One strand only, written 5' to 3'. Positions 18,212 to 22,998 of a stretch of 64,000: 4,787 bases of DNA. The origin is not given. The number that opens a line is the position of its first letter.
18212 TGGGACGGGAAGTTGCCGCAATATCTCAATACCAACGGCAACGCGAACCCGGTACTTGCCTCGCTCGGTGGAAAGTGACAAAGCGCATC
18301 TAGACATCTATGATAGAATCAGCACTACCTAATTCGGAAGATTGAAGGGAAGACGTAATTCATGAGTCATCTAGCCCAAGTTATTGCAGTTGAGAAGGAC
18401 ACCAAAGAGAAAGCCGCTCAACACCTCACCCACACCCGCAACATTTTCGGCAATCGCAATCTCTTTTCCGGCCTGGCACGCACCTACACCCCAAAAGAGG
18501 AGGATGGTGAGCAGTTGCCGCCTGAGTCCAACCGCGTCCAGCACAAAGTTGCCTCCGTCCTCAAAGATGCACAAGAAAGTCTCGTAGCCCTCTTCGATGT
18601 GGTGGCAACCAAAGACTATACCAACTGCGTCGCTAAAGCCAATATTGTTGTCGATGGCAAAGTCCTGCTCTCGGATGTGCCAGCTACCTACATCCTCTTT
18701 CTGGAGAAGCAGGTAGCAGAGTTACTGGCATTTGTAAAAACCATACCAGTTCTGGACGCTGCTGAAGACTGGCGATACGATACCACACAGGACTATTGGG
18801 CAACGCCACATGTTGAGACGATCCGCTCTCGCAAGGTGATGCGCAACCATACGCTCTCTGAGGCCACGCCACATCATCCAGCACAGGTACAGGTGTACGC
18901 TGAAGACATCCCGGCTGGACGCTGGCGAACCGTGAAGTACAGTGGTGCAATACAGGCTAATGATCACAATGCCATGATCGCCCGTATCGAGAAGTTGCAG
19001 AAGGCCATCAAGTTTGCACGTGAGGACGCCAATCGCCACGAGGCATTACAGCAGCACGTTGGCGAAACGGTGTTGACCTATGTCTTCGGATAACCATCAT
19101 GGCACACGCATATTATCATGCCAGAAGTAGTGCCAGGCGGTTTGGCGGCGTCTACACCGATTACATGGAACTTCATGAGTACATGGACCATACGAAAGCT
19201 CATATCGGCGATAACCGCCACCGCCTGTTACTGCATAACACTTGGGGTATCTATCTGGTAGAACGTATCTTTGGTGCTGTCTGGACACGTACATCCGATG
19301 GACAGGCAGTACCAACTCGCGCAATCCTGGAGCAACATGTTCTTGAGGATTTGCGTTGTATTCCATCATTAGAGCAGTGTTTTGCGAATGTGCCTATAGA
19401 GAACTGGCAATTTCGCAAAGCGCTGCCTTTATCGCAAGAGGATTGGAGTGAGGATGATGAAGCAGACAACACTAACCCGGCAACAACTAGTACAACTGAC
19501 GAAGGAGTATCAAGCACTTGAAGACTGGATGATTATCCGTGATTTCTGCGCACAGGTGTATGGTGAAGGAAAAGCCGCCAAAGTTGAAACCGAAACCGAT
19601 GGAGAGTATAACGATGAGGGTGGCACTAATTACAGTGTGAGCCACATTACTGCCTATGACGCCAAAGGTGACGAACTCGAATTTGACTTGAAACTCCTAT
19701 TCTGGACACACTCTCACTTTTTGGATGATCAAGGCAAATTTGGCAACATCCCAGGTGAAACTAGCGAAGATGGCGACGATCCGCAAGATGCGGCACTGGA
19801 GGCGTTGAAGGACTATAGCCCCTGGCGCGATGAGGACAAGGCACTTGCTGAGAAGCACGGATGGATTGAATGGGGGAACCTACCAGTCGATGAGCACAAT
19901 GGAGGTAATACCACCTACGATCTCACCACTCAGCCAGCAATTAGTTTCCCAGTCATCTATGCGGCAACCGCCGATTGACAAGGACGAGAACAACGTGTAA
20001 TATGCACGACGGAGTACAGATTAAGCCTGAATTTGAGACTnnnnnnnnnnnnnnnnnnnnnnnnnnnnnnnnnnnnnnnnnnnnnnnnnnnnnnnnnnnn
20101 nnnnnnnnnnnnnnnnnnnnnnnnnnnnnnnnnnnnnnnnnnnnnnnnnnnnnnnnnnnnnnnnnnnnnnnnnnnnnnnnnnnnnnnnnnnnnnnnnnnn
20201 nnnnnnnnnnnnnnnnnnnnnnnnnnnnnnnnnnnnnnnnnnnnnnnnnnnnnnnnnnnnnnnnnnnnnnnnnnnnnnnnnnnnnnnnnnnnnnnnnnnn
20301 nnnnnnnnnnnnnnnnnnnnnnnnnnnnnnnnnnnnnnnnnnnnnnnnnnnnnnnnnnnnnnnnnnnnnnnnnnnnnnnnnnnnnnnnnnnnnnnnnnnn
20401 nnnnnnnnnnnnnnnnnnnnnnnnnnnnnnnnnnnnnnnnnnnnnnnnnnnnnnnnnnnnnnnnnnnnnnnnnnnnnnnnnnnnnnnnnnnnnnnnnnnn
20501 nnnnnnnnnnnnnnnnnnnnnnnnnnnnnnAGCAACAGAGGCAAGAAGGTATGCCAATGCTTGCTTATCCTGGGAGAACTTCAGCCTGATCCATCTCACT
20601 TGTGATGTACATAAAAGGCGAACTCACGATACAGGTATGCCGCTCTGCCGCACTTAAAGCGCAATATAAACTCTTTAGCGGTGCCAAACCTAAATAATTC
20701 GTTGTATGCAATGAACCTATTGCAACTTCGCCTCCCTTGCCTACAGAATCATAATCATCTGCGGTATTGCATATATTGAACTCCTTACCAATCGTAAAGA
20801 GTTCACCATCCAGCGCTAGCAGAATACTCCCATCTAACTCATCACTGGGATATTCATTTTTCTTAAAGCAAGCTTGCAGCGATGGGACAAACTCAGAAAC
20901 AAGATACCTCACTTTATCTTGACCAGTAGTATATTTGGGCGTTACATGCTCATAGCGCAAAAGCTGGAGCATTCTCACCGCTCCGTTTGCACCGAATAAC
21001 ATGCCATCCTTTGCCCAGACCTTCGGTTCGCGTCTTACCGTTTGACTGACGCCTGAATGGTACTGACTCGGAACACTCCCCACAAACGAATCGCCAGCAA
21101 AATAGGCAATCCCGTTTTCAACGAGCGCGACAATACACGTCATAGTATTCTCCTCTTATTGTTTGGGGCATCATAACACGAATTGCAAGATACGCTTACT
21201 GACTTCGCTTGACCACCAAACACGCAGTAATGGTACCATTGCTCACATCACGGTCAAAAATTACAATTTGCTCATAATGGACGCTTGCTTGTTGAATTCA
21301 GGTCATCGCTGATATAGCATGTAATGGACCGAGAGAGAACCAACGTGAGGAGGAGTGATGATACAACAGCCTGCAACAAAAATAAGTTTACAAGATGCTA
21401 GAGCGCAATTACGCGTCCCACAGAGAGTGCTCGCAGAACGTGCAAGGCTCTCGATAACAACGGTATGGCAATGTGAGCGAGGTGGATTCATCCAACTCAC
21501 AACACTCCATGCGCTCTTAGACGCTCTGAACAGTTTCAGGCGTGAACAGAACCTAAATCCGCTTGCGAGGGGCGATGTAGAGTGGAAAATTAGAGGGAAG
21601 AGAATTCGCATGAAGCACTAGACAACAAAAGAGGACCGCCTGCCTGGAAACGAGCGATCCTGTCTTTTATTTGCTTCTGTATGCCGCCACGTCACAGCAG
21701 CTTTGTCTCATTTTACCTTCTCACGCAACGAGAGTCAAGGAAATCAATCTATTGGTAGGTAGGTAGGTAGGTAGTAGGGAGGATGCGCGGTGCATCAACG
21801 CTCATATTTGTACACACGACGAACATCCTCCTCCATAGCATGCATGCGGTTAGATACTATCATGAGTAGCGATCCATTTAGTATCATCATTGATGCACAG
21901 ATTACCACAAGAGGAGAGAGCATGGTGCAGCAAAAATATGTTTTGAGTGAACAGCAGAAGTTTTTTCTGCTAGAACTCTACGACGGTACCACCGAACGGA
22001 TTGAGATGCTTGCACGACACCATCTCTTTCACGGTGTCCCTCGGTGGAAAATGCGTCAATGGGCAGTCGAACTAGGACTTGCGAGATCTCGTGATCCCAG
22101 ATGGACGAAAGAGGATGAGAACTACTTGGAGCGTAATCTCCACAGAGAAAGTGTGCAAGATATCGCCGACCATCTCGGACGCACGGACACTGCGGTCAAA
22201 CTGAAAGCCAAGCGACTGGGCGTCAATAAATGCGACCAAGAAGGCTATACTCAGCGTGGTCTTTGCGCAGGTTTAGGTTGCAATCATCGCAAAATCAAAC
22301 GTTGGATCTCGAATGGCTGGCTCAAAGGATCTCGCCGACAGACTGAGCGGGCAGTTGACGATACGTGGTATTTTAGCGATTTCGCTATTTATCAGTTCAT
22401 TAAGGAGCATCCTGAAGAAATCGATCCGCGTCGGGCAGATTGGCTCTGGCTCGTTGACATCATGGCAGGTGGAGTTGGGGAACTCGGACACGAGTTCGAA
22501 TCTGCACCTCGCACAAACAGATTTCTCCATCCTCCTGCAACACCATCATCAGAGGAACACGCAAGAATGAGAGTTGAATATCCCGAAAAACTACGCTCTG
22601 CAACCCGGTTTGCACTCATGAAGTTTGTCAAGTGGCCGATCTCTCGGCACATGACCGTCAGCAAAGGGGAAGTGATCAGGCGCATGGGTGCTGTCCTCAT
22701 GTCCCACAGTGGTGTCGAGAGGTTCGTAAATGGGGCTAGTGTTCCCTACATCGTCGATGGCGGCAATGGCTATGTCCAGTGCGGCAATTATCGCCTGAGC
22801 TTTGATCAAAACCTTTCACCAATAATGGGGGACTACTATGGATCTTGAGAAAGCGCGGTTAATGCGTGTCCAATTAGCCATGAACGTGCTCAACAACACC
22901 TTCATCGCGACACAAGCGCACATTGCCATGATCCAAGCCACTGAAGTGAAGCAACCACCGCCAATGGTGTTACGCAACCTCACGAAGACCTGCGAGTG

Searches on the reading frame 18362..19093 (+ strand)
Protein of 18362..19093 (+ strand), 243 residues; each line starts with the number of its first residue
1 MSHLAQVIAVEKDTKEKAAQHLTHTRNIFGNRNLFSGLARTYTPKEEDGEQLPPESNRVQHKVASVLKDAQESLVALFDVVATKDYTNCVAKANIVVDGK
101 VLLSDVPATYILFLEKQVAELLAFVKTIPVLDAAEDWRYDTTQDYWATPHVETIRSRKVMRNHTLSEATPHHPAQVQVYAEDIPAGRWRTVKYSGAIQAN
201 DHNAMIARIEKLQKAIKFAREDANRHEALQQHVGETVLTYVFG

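Call 10: search_protein_families(library=pfam, proteins=[window:18362-19093:+], max_evalue=0.001)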
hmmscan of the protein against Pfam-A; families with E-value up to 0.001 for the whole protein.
window:18362-19093:+ (243 aa): 1 family
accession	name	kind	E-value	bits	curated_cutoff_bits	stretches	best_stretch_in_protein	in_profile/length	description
PF25283.1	DUF7873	-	2.6e-96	322.5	27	1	1-242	1-242/244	Family of unknown function (DUF7873)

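Call 123: search_dna_similar(query=window:18362-19093:+, collection=phages, mode=protein, max_rows=8)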
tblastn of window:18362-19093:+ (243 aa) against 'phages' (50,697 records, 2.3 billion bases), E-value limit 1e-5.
Records with a match: 75; places in all: 75; records where one place covers at least 80% of the query: 75.
Best place of each record, by identity: <60% 75.
By first word of the organism name: Vibrio 29; Gordonia 12; Rhizobium 12; Klebsiella 7; Serratia 6; Arthrobacter 3; Pseudanabaena 2; Ralstonia 2; Rhodococcus 1; Microcoleus 1.
By host as written in the record: - 33; Gordonia terrae 3612 12; Klebsiella pneumoniae 9; Arthrobacter globiformis NRRL B-2979 SEA 2; Rhizobium phaseoli INC1-2 2; Klebsiella pneumoniae K6592 2; Rhizobium sp. N941 2; Arthrobacter globiformis B-2979 1; and 12 more.
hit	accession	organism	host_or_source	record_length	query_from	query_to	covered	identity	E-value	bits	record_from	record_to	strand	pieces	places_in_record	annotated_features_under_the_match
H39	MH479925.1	Gordonia phage Ronaldo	Gordonia terrae 3612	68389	1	243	100%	45.7%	1e-62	216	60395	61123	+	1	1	123: hypothetical protein | 124: hypothetical protein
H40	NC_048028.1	Gordonia phage Ronaldo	Gordonia terrae 3612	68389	1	243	100%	45.7%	1e-62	216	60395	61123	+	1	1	123: hypothetical protein | 124: hypothetical protein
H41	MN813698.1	Gordonia phage Volt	Gordonia terrae 3612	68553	1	243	100%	45.7%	1e-62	216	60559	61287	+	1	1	126: hypothetical protein | 127: hypothetical protein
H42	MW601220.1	Gordonia phage Guey18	Gordonia terrae 3612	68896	1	243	100%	45.3%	4e-62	215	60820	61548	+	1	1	126: hypothetical protein | 127: hypothetical protein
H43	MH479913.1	Gordonia phage Fryberger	Gordonia terrae 3612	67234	1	243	100%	45.3%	4e-62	215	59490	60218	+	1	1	122: hypothetical protein | 123: hypothetical protein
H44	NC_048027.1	Gordonia phage Fryberger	Gordonia terrae 3612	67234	1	243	100%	45.3%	4e-62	215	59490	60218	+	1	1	122: hypothetical protein | 123: hypothetical protein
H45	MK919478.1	Gordonia phage Ziko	Gordonia terrae 3612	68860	1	243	100%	44.9%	5e-62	215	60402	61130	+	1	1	124: hypothetical protein | 125: hypothetical protein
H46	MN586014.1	Gordonia phage Keelan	Gordonia terrae 3612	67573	1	243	100%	44.9%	9e-56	197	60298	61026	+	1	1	123: hypothetical protein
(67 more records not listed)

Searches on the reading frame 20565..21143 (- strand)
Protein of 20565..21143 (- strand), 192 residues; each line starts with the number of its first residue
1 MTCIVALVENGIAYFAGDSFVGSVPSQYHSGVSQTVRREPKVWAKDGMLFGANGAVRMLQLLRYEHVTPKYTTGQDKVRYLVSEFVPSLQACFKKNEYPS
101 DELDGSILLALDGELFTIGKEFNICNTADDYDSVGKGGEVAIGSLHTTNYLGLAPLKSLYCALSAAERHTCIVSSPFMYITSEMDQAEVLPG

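Call 60: search_protein_families(library=phrogs, proteins=[window:20565-21143:-], max_evalue=0.001)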
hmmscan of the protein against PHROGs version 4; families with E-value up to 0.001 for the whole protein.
window:20565-21143:- (192 aa): 1 family
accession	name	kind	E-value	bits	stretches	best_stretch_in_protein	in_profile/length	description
phrog_1040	-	other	2.5e-08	34.9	1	1-186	14-160/277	peptidase HslV family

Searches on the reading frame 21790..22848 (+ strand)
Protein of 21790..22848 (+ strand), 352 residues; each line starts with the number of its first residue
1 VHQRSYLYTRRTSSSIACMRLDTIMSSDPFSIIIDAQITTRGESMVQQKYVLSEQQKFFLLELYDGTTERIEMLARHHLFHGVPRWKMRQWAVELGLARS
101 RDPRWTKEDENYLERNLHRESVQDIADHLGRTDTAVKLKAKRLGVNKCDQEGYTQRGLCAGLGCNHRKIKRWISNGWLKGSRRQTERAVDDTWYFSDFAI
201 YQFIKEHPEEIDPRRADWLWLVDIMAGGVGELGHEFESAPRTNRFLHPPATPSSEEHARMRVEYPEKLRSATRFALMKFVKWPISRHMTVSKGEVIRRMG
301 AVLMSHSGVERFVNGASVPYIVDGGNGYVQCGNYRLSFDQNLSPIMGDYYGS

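Call 9: search_protein_families(library=pfam, proteins=[window:21790-22848:+], max_evalue=0.001)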
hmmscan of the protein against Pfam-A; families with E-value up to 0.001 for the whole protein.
window:21790-22848:+ (352 aa): 1 family
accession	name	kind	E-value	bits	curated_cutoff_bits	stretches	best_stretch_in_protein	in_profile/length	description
PF13384.12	HTH_23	-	0.00097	19.3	24.6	0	144-174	10-39/50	Homeodomain-like domain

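Call 41: search_protein_families(library=phrogs, proteins=[window:21790-22848:+], max_evalue=0.001)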
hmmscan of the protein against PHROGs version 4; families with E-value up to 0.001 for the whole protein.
window:21790-22848:+ (352 aa): 2 families
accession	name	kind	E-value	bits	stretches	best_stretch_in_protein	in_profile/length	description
phrog_323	-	transcription regulation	2.9e-10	41.2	1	45-152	90-197/319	transcriptional regulator, D5-like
phrog_14101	-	transcription regulation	0.00046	21.7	0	105-147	7-49/103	transcriptional regulator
